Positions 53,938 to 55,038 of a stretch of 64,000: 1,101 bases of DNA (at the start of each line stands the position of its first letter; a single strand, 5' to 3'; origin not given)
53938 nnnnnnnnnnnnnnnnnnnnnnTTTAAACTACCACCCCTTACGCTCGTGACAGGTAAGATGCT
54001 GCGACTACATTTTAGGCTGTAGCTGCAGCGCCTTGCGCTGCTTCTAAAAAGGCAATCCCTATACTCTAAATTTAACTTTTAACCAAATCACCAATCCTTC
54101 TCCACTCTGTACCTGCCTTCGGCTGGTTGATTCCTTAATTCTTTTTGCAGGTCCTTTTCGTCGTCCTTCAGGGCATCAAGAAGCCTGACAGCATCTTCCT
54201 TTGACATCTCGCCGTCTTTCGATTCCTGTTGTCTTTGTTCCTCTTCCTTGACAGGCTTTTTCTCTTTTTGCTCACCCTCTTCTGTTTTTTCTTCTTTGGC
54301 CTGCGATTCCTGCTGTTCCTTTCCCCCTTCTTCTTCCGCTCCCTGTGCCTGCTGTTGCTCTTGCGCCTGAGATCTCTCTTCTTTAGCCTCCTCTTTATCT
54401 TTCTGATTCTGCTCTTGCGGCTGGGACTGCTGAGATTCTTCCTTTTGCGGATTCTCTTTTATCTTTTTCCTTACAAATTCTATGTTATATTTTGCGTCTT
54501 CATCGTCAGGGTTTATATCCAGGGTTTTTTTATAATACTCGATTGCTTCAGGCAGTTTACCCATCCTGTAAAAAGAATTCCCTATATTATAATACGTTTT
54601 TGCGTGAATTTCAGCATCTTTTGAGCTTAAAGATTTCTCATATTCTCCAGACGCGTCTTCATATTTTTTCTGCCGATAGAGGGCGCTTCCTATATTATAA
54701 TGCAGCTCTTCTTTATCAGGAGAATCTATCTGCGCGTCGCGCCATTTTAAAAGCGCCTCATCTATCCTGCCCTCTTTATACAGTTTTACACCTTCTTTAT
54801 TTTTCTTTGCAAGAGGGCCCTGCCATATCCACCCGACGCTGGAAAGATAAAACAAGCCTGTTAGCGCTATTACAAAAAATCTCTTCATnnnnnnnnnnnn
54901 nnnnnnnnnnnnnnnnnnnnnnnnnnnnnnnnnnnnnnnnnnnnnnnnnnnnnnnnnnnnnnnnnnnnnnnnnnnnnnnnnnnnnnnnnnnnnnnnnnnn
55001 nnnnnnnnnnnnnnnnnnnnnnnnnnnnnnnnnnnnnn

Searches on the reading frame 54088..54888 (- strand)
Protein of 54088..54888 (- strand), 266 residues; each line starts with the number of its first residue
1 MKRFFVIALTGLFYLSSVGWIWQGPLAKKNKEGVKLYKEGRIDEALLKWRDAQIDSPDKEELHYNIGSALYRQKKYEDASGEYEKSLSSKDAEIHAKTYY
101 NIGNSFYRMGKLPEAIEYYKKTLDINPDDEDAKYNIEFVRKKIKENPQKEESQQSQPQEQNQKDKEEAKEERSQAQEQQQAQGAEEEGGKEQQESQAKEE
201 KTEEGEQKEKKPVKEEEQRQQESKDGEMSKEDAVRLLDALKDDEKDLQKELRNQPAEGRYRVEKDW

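Call 13: search_protein_families(library=pfam, proteins=[window:54088-54888:-], max_evalue=0.00001)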
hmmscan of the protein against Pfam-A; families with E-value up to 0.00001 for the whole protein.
window:54088-54888:- (266 aa): 8 families
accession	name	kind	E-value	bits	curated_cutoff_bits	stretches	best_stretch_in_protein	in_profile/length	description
PF07719.23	TPR_2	-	2.7e-16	58.7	27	1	96-129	1-34/34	Tetratricopeptide repeat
PF00515.34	TPR_1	-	1.1e-15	57.1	27.8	1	96-129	1-34/34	Tetratricopeptide repeat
PF13414.12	TPR_11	-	7.8e-14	51.5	26.8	1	103-136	1-34/42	TPR repeat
PF13424.12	TPR_12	-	1.4e-11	44.9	30.1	1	62-125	5-74/77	Tetratricopeptide repeat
PF13432.12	TPR_16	-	2e-10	41.3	32.7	0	33-85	4-56/65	Tetratricopeptide repeat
PF13374.12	TPR_10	-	7.3e-08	32.6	27.5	0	96-125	2-31/42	Tetratricopeptide repeat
PF13181.12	TPR_8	-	1.1e-07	31.8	25.7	0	96-129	1-34/34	Tetratricopeptide repeat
PF13176.12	TPR_7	-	8.7e-07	29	27.9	0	98-132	1-35/36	Tetratricopeptide repeat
